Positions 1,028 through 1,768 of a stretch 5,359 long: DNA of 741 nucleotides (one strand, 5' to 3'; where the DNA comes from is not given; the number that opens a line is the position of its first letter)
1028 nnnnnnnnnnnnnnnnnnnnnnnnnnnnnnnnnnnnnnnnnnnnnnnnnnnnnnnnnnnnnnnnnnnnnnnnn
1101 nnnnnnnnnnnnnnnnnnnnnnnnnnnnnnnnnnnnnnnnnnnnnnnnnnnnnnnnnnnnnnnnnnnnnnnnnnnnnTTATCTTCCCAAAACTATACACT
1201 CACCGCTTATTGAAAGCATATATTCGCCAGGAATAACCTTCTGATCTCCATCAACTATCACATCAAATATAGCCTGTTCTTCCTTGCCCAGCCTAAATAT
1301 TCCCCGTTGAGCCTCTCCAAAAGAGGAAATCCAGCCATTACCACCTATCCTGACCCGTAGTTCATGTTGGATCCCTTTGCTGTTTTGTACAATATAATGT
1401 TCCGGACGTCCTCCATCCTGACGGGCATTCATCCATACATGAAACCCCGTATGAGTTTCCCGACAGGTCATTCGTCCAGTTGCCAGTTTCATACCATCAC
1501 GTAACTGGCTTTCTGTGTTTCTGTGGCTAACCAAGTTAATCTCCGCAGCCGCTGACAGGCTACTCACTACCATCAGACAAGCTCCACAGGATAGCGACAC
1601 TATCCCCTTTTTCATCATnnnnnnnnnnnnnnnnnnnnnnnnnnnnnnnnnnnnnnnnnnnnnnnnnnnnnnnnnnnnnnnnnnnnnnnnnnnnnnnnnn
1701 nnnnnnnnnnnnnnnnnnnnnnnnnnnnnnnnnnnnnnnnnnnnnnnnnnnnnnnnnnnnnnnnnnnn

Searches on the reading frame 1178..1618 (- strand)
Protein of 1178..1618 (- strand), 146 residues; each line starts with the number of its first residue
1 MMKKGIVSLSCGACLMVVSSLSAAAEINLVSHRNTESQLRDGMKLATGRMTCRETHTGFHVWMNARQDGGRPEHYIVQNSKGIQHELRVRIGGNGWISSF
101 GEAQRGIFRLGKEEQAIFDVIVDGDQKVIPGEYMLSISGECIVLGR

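Call 14: search_dna_similar(query=window:1178-1618:-, collection=plasmids, mode=protein, rows=spread, max_rows=40)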
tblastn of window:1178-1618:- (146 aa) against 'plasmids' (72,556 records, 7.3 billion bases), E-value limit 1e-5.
Records with a match: 158; places in all: 167; records where one place covers at least 80% of the query: 141.
Best place of each record, by identity: >=99% 16; 60-80% 9; <60% 133.
By first word of the organism name: Escherichia 130; Salmonella 19; Enterobacter 5; Klebsiella 3; Providencia 1.
By predicted mobility (MOB-suite, as given by PLSDB): conjugative 125; mobilizable 19; non-mobilizable 14.
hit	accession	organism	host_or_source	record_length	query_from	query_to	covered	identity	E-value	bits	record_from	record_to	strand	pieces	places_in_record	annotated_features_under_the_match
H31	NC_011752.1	Escherichia coli 55989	-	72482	1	146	100%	100.0%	3e-93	301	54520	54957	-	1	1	agg3B: aggregative adherence fimbria 3 minor subunit Agg3B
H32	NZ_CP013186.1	Escherichia coli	stool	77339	1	146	100%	100.0%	3e-93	301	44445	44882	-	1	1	agg3B: aggregative adherence fimbria 3 minor subunit Agg3B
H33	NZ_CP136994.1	Escherichia coli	Pre-treated sample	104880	1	146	100%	100.0%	3e-93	301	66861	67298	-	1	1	agg3B: aggregative adherence fimbria 3 minor subunit Agg3B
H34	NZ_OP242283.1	Escherichia coli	Homo sapiens,stool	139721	1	146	100%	100.0%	3e-93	301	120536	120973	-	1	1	agg3B: aggregative adherence fimbria 3 minor subunit Agg3B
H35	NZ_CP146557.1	Escherichia coli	Hospital Wastewater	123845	1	143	98%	60.8%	2e-54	190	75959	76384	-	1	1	aggB: aggregative adherence fimbria I minor subunit AggB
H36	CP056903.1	Escherichia coli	culture,Wastewater influent sample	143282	1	143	98%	60.4%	5e-48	171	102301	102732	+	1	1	aafB: aggregative adherence fimbria II minor subunit AafB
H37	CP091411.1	Escherichia coli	Homo sapiens,human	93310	1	143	98%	59.7%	2e-47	170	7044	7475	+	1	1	aafB: aggregative adherence fimbria II minor subunit AafB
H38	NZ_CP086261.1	Escherichia coli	Homo sapiens,Cell culture,feces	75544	1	143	98%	59.4%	3e-53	187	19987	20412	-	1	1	aggB: aggregative adherence fimbria I minor subunit AggB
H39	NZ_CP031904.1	Escherichia coli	Homo sapiens,Clinical: Human (Homo ...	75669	1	143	97%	59.2%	3e-40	189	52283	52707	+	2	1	none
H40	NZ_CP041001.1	Escherichia coli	NIST Mixed Microbial RM strain,ATCC ...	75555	1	143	97%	59.2%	3e-40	189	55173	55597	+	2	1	none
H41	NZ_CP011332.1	Escherichia coli O104:H4 str. C227-11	Homo sapiens,stool sample from a ...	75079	1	143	97%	58.5%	1e-39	186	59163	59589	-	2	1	none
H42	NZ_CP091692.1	Escherichia coli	river water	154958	6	143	95%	54.3%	7e-44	160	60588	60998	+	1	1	draD: Dr fimbrial tip invasin DraD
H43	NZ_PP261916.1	Escherichia coli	-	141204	1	143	98%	50.4%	1e-41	154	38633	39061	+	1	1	hdaB: aggregative adherence fimbria 4 minor subunit Agg4B/HdaB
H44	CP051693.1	Escherichia coli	Homo sapiens,whole organism,rectal swab ...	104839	1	130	89%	53.8%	7e-37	140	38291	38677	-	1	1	none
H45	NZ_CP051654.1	Escherichia coli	-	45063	1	141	97%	45.8%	3e-34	132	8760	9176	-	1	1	afaD: AfaD family invasin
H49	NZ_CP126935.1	Escherichia coli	Gallus gallus,liver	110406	1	142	97%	44.4%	3e-34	132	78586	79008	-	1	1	afaD: AfaD family invasin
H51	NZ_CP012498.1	Escherichia coli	food,alfalfa sprout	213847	1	142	97%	43.7%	2e-33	130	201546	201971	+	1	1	afaD: AfaD family invasin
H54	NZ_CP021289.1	Escherichia coli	Homo sapiens,whole organism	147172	1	141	97%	33.1%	3e-9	61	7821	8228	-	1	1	afaD: AfaD family invasin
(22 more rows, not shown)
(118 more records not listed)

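Call 15: get_annotated_region(hit=H35, flank=1500)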
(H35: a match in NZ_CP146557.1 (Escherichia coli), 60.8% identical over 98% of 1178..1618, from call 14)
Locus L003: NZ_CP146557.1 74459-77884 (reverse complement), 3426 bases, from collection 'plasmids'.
description: Escherichia coli strain B1.H1.39 plasmid pB1.H1.39.c1, complete sequence
organism: Escherichia coli (NCBI taxid 562)
taxonomy: Bacteria; Pseudomonadota; Gammaproteobacteria; Enterobacterales; Enterobacteriaceae; Escherichia; Escherichia coli
host: -; source: Hospital Wastewater; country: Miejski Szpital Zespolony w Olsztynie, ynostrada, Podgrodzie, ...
typing (MOB-suite, as given by PLSDB): conjugative; replicon IncFIB,IncFII,rep_cluster_2232; relaxase MOBF; mating-pair formation MPF_F
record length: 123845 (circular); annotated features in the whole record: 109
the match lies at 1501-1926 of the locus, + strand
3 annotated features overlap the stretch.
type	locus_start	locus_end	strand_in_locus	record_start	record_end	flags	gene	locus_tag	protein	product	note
predicted_resistance_gene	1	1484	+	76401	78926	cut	aggC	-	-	aggregative adherence fimbria I usher protein AggC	predicted by amrfinderplus; class ; identity 99.52%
predicted_resistance_gene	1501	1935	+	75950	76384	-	aggB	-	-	aggregative adherence fimbria I minor subunit AggB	predicted by amrfinderplus; class ; identity 98.62%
predicted_resistance_gene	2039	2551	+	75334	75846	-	aggA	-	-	aggregative adherence fimbria I major subunit AggA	predicted by amrfinderplus; class ; identity 97.66%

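Call 16: get_annotated_region(hit=H43, flank=1500)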
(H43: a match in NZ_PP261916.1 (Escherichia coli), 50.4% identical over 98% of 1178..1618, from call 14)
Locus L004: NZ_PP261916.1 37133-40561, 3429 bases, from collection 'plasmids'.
description: Escherichia coli strain K41V1 plasmid pAA, complete sequence
organism: Escherichia coli (NCBI taxid 562)
taxonomy: Bacteria; Pseudomonadota; Gammaproteobacteria; Enterobacterales; Enterobacteriaceae; Escherichia; Escherichia coli
host: -; source: -; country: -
typing (MOB-suite, as given by PLSDB): conjugative; replicon IncFIA,IncFIB; relaxase MOBF,MOBP; mating-pair formation MPF_F
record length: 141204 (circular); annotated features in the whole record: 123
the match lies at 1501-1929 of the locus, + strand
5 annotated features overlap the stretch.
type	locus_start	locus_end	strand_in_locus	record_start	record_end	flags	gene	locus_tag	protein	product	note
CDS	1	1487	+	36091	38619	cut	hdaC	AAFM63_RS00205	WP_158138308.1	aggregative adherence fimbria 4 usher protein Agg4C/HdaC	-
CDS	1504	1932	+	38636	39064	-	hdaB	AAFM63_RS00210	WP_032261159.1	aggregative adherence fimbria 4 minor subunit Agg4B/HdaB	-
CDS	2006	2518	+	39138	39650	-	hdaA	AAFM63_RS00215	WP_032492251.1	aggregative adherence fimbria 4 major subunit Agg4A/HdaA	-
predicted_resistance_gene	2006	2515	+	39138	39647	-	agg4A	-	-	aggregative adherence fimbria 4 major subunit Agg4A/HdaA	predicted by amrfinderplus; class ; identity 100.0%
CDS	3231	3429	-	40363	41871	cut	ltrA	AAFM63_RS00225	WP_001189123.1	group II intron reverse transcriptase/maturase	GO:0000373 - Group II intron splicing [Evidence IEA]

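Call 17: get_annotated_region(hit=H36, flank=1500)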
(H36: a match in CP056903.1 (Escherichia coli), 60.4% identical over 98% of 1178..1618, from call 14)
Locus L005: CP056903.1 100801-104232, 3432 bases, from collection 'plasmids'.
description: Escherichia coli strain RHBSTW-00014 plasmid pRHBSTW-00014_2, complete sequence
organism: Escherichia coli (NCBI taxid 562)
taxonomy: Bacteria; Pseudomonadota; Gammaproteobacteria; Enterobacterales; Enterobacteriaceae; Escherichia; Escherichia coli
host: -; source: culture,Wastewater influent sample; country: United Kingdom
typing (MOB-suite, as given by PLSDB): conjugative; replicon IncFIA,IncFIC; relaxase MOBF; mating-pair formation MPF_F
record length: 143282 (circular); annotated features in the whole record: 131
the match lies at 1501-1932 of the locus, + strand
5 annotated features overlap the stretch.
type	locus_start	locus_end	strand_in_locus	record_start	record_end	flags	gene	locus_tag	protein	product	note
predicted_resistance_gene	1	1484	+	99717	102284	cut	aafC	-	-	aggregative adherence fimbria II usher protein AafC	predicted by amrfinderplus; class ; identity 98.95%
predicted_resistance_gene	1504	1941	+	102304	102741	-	aafB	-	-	aggregative adherence fimbria II minor subunit AafB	predicted by amrfinderplus; class ; identity 98.63%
predicted_resistance_gene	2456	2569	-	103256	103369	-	astA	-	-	heat-stable enterotoxin EAST1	predicted by amrfinderplus; class ; identity 100.0%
CDS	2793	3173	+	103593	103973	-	-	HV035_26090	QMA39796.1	IS66 family insertion sequence hypothetical protein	-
CDS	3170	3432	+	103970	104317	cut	tnpB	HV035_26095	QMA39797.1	IS66 family insertion sequence element accessory protein TnpB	-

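Call 18: get_annotated_region(hit=H42, flank=1500)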
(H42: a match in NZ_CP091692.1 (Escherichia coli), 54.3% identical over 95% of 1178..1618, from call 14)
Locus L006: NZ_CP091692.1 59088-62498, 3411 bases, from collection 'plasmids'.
description: Escherichia coli strain KMi006 plasmid pKMi006_1, complete sequence
organism: Escherichia coli (NCBI taxid 562)
taxonomy: Bacteria; Pseudomonadota; Gammaproteobacteria; Enterobacterales; Enterobacteriaceae; Escherichia; Escherichia coli
host: -; source: river water; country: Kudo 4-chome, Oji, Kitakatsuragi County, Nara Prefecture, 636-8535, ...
typing (MOB-suite, as given by PLSDB): conjugative; replicon IncFIA,IncFIB,IncFII; relaxase MOBF,MOBF,MOBF,MOBP; mating-pair formation MPF_F
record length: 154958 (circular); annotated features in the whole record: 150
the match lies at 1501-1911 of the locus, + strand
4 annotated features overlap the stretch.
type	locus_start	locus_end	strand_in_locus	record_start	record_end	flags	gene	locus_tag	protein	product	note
predicted_resistance_gene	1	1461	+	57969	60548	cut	afaC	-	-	AfaC-I/III family usher protein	predicted by amrfinderplus; class ; identity 99.53%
CDS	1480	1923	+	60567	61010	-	draD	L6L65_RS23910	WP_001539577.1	Dr fimbrial tip invasin DraD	-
CDS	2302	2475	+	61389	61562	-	-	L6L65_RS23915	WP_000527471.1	protein DraP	-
CDS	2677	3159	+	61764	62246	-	draE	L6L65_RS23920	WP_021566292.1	Dr family adhesin structural subunit DraE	-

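Call 46: get_annotated_region(hit=H45, flank=1500)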
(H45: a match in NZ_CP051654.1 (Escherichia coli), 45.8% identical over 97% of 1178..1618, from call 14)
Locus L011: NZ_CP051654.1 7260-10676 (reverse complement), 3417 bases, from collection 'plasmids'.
description: Escherichia coli strain RM13745 plasmid pRM13745-1
organism: Escherichia coli (NCBI taxid 562)
taxonomy: Bacteria; Pseudomonadota; Gammaproteobacteria; Enterobacterales; Enterobacteriaceae; Escherichia; Escherichia coli
host: -; source: -; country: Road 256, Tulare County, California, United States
typing (MOB-suite, as given by PLSDB): non-mobilizable; replicon IncFIB
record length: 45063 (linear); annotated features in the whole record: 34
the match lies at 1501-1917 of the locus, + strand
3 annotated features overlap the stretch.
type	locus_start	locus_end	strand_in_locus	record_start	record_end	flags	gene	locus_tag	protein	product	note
CDS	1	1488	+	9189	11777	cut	-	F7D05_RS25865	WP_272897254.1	fimbria/pilus outer membrane usher protein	GO:0009297 - pilus assembly [Evidence IEA]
CDS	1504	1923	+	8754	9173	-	afaD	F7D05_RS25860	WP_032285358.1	AfaD family invasin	-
predicted_resistance_gene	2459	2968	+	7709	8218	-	bmaE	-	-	M agglutinin-type afimbrial adhesin BmaE/AfaE-8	predicted by amrfinderplus; class ; identity 97.06%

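Call 47: get_annotated_region(hit=H49, flank=1500)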
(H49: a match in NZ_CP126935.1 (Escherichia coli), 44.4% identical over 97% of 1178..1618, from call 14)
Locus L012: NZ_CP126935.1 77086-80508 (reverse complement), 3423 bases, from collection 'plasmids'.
description: Escherichia coli O78:H4 strain APEC E19057 plasmid pEND_Eco19057-1, complete sequence
organism: Escherichia coli (NCBI taxid 2854732)
taxonomy: Bacteria; Pseudomonadota; Gammaproteobacteria; Enterobacterales; Enterobacteriaceae; Escherichia; Escherichia coli
host: -; source: Gallus gallus,liver; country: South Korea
typing (MOB-suite, as given by PLSDB): conjugative; replicon IncI-gamma/K1; relaxase MOBP; mating-pair formation MPF_I
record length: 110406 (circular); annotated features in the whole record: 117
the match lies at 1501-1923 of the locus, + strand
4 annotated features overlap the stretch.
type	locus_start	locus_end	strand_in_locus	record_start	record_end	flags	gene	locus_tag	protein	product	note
CDS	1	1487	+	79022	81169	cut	-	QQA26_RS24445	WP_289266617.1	fimbria/pilus outer membrane usher protein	GO:0009297 - pilus assembly [Evidence IEA]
CDS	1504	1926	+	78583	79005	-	afaD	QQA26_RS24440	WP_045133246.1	AfaD family invasin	-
CDS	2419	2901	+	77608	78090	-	-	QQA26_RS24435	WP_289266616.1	hypothetical protein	-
CDS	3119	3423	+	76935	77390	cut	tnpA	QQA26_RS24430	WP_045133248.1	IS200/IS605 family transposase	-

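Call 48: get_annotated_region(hit=H51, flank=1500)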
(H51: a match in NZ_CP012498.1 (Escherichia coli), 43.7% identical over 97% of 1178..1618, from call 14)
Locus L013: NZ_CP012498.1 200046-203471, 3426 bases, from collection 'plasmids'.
description: Escherichia coli strain 06-00048 isolate CFSAN004178 plasmid pCFSAN004178P_02, complete sequence
organism: Escherichia coli (NCBI taxid 562)
taxonomy: Bacteria; Pseudomonadota; Gammaproteobacteria; Enterobacterales; Enterobacteriaceae; Escherichia; Escherichia coli
host: -; source: food,alfalfa sprout; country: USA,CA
typing (MOB-suite, as given by PLSDB): conjugative; replicon IncFIA,IncFIB; relaxase MOBF; mating-pair formation MPF_F
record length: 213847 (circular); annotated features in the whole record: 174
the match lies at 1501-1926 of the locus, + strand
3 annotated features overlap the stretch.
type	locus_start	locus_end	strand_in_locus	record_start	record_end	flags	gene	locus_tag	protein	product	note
CDS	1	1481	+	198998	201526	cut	-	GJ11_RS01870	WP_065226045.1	fimbria/pilus outer membrane usher protein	GO:0009297 - pilus assembly [Evidence IEA]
CDS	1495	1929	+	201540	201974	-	afaD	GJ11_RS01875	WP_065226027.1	AfaD family invasin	-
CDS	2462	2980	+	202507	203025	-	-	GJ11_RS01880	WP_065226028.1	hypothetical protein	-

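Call 49: get_annotated_region(hit=H54, flank=1500)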
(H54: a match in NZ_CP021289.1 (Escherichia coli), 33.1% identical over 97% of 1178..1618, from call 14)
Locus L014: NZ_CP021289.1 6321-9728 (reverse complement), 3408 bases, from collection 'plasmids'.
description: Escherichia coli strain PA45B plasmid pPA45B, complete sequence
organism: Escherichia coli (NCBI taxid 562)
taxonomy: Bacteria; Pseudomonadota; Gammaproteobacteria; Enterobacterales; Enterobacteriaceae; Escherichia; Escherichia coli
host: -; source: Homo sapiens,whole organism; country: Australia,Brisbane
typing (MOB-suite, as given by PLSDB): conjugative; replicon IncFIA,IncFIB,IncFIC,rep_cluster_2131; relaxase MOBF,MOBP; mating-pair formation MPF_F
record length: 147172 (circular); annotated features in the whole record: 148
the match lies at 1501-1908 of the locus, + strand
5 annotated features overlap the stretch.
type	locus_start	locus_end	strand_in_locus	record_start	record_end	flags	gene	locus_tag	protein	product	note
CDS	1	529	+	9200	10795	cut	-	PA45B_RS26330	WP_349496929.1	fimbria/pilus outer membrane usher protein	GO:0009297 - pilus assembly [Evidence IEA]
CDS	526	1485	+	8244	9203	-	-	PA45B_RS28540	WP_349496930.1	fimbria/pilus outer membrane usher protein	GO:0009297 - pilus assembly [Evidence IEA]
CDS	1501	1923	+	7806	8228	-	afaD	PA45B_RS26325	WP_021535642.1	AfaD family invasin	-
CDS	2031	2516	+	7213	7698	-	-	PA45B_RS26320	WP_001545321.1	Dr family adhesin structural subunit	-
CDS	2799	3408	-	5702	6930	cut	-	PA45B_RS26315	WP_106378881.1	IS3 family transposase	-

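Call 50: get_annotated_region(hit=H44, flank=1500)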
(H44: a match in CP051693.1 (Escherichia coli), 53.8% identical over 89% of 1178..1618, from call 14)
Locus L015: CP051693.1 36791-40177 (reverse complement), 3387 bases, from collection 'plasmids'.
description: Escherichia coli strain SCU-318 plasmid pSCU-318-1, complete sequence
organism: Escherichia coli (NCBI taxid 562)
taxonomy: Bacteria; Pseudomonadota; Gammaproteobacteria; Enterobacterales; Enterobacteriaceae; Escherichia; Escherichia coli
host: -; source: Homo sapiens,whole organism,rectal swab from healthy college student; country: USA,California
typing (MOB-suite, as given by PLSDB): conjugative; replicon IncFIA,IncFIB,IncFII; relaxase MOBF; mating-pair formation MPF_F
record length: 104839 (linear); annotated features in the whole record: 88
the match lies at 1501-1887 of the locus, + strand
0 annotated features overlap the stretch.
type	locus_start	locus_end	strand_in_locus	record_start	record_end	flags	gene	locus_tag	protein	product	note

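Call 65: find_homologous_proteins(query=window:1181-1618:-, max_evalue=1e-20)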
Query window:1181-1618:- (146 aa): 3 proteins with E <= 1e-20 among 13 candidates.
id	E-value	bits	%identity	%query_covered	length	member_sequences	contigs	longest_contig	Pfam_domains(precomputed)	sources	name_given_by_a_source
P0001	9.5e-92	323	99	100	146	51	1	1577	PF05775.20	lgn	-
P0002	1.5e-44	170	55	94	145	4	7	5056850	PF05775.20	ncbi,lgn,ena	-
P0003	3.6e-35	139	51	90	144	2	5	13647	PF05775.20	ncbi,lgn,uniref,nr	ncbi:TPA: adhesin [Escherichia coli]|uniref:AfaD family invasin n=1 Tax=Escherichia coli TaxID=562 R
